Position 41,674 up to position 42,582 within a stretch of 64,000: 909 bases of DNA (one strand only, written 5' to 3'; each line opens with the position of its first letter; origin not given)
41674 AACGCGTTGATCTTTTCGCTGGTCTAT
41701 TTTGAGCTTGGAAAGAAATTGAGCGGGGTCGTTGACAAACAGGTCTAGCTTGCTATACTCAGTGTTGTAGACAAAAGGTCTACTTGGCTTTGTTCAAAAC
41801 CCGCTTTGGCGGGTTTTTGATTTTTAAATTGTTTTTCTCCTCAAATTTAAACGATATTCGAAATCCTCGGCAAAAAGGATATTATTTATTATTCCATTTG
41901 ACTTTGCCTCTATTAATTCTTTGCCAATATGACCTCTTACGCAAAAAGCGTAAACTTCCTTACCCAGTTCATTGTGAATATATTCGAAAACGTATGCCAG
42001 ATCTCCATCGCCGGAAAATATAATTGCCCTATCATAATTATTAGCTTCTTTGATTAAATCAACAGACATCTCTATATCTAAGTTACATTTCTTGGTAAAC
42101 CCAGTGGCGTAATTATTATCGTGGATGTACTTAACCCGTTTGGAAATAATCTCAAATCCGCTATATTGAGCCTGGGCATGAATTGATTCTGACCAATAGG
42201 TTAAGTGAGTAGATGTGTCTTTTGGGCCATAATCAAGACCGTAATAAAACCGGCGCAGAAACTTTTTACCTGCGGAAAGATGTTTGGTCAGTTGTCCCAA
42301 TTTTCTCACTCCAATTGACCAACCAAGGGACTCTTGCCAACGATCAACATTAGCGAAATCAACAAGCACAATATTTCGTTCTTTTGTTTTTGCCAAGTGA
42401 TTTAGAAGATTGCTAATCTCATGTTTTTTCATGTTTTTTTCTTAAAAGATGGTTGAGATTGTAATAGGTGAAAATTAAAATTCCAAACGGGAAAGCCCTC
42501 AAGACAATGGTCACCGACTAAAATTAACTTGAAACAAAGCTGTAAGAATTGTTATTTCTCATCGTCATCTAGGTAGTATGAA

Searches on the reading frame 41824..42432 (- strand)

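Call 94: search_protein_families(library=pfam, proteins=[window:41824-42432:-], max_evalue=0.001)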
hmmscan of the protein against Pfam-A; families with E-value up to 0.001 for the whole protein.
window:41824-42432:- (202 aa): 1 family
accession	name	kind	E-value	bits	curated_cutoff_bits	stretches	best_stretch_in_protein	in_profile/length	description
PF01936.24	NYN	-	1.7e-16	61.5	24.2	1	21-178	3-139/145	NYN domain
